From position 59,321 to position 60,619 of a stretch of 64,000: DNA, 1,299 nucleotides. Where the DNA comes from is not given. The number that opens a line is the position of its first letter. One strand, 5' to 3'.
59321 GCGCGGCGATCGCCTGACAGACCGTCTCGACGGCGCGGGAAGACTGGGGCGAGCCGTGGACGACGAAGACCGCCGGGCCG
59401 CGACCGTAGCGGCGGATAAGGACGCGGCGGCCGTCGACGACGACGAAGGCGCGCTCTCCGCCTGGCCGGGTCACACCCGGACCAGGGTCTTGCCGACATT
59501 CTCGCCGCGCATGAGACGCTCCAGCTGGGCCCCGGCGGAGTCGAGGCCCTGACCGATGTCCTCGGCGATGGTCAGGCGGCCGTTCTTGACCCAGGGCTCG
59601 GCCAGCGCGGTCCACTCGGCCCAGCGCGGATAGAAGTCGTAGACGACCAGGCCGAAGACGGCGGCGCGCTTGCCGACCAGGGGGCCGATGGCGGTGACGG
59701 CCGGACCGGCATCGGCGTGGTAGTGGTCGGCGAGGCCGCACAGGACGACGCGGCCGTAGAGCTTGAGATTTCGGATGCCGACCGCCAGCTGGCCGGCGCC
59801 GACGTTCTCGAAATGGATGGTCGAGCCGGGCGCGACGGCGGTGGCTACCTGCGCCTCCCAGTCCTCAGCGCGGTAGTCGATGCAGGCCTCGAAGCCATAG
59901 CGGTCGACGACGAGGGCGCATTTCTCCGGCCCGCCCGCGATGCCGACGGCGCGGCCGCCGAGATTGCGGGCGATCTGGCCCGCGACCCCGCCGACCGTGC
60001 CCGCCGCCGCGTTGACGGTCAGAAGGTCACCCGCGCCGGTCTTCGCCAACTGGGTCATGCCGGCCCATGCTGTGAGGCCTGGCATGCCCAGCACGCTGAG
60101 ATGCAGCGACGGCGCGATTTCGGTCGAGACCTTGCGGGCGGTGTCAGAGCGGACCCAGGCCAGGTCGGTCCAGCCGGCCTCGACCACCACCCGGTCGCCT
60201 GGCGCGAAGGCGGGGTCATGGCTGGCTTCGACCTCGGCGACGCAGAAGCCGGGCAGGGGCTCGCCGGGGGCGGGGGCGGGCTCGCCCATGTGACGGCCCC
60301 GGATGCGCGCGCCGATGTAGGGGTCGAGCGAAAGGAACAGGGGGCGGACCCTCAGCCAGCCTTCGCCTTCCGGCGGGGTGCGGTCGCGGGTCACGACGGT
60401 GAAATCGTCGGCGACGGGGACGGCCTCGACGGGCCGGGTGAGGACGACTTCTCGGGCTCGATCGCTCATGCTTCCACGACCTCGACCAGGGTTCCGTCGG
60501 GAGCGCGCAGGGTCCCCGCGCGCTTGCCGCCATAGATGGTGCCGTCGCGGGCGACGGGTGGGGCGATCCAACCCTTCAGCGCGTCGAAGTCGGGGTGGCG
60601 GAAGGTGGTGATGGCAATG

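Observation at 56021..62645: Candidate undescribed small-molecule (enone/quinone/aromatic?) processing island with no cis regulator, next to an IS110 element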

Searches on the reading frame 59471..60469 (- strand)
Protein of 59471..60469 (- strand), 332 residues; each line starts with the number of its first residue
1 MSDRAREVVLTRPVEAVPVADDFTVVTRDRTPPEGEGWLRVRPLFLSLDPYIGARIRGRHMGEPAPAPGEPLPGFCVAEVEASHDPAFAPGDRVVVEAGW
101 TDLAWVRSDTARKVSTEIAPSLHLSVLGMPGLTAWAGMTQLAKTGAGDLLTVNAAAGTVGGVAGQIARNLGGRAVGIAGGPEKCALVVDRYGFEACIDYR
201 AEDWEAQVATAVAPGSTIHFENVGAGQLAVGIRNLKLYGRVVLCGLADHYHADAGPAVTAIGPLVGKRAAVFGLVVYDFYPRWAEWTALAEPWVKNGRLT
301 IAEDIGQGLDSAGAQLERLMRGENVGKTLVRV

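Call 4: search_protein_families(library=pfam, proteins=[window:59471-60469:-], max_evalue=0.01)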
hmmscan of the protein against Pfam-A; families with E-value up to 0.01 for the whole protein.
window:59471-60469:- (332 aa): 2 families
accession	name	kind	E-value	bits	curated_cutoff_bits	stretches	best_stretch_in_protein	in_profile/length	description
PF16884.10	ADH_N_2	-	7.1e-18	64.9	31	1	6-113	1-107/108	N-terminal domain of oxidoreductase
PF00107.32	ADH_zinc_N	-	7e-13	49.1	31.8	1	159-288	2-122/129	Zinc-binding dehydrogenase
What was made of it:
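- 59471..60469 (-): NADP-dependent MDR double-bond (alkenal/one) reductase of the LTB4DH/PTGR1/CurA-like family. ADH_N_2 + ADH_zinc_N (call 4).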

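Call 5: search_protein_families(library=ncbifam, proteins=[window:59471-60469:-], max_evalue=0.01)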
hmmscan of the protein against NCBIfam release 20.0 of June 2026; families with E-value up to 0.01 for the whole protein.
window:59471-60469:- (332 aa): 10 families
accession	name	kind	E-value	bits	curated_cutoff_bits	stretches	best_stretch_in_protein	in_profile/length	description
NF058644.1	CurcmRedCuraProt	equivalog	2.3e-70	237.3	440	1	8-332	3-333/336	NADPH-dependent curcumin/dihydrocurcumin reductase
TIGR02825.1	B4_12hDH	equivalog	4.6e-40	138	579.85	1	4-330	2-326/327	leukotriene B4 12-hydroxydehydrogenase/15-oxo-prostaglandin 13-reductase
TIGR02824.1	quinone_pig3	subfamily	9.5e-14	51.1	296.8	1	88-273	79-261/325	putative NAD(P)H quinone oxidoreductase, PIG3 family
TIGR02823.1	oxido_YhdH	subfamily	3.8e-13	49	297.25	1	79-332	67-324/324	acrylyl-CoA reductase family protein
NF041172.1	AcrlCoa_red_Thmprot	equivalog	1.6e-08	33.8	500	1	135-247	152-258/334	acryloyl-CoA reductase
NF041183.1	Pks2_ls1_myc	equivalog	2.5e-08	31.2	2400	1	132-251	1530-1649/2086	sulfolipid-1 biosynthesis phthioceranic/hydroxyphthioceranic acid synthase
NF008024.0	PRK10754.1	subfamily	2.7e-07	29.9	348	1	129-242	123-236/327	NADPH:quinone reductase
NF051456.1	acrylyl_AcuI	equivalog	3.3e-07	29.4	440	1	77-332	66-324/325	acrylyl-CoA reductase (NADPH)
NF010344.0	PRK13771.1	subfamily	2.9e-05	23.2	349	1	142-248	158-258/334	putative alcohol dehydrogenase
TIGR01751.1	crot-CoA-red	equivalog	0.00034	19.5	378.55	1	144-208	187-250/398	crotonyl-CoA carboxylase/reductase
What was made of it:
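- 59471..60469 (-): CurA model 237 bits, below the 440 cut-off (call 5).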

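Call 55: search_solved_structures(query=window:59471-60469:-, max_evalue=1e-20)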
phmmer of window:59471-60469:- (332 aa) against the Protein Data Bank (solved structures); distinct sequences matched with E-value up to 1e-20: 24.
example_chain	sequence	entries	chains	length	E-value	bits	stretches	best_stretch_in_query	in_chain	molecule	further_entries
4hfj_A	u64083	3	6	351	2e-56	194.5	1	6-331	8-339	Allyl alcohol dehydrogenase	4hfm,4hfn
5zxn_A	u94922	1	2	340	3.7e-55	190.3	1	6-331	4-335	NADP-dependent oxidoreductase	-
5zxu_A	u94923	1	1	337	1.2e-54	188.6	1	5-331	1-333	NADP-dependent oxidoreductase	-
6yux_A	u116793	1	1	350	9.5e-54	185.7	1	6-330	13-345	Double Bond Reductase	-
6eow_A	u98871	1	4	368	9.8e-54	185.7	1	6-330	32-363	Ketone/zingerone synthase 1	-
6ysb_B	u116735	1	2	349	1.2e-53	185.4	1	6-330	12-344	2-alkenal reductase (NADP(+)-dependent)-like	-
6ytz_A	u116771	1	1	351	3.2e-53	184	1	6-330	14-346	Double Bond Reductase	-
2j3h_A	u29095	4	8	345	8.3e-52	179.3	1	6-330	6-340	NADP-DEPENDENT OXIDOREDUCTASE P1 | NADPH-dependent oxidoreductase 2-alkenal reductase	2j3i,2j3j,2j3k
4wgg_A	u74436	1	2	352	8.1e-48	166.2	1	15-330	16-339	Double Bond Reductase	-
4mkr_A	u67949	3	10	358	8.5e-48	166.1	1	15-330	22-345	Zingiber officinale double bond reductase | Double Bond Reductase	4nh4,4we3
7vr2_A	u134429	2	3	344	9.2e-48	166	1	31-332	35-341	(-)-pulegone reductase PR1292 from Nepeta tenuifolia | (-)-pulegone reductase PR1294 from Nepeta tenuifolia in complex with NADPH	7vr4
7e4d_A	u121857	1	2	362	3.6e-46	160.8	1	6-332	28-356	Double Bond Reductase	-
7eql_A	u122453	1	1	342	1.3e-45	159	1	33-331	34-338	(+)-pulegone reductase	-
4b7c_A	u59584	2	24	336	1.4e-45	158.8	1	9-332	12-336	PROBABLE OXIDOREDUCTASE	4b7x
1v3t_A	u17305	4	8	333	8.3e-38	133.3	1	5-330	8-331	leukotriene b4 12-hydroxydehydrogenase/prostaglandin 15-keto reductase | NADP-dependent leukotriene B4 12-hydroxydehydrogenase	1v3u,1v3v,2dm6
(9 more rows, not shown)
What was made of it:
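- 59471..60469 (-): PDB double-bond reductases match at E = 1e-56 to 1e-45 over the full length (call 55).
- On MDR superfamily, LTB4DH/PTGR1/alkenal-one double-bond reductase subfamily: PDB allyl-alcohol dehydrogenases and double-bond reductases match at E = 2e-56 over residues 6-331 (call 55).
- MDR matches double-bond reductases over its full length (call 55). The MDR enzyme belongs to the alkenal/one reductase family, which includes CurA and YncB (calls 5, 55).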
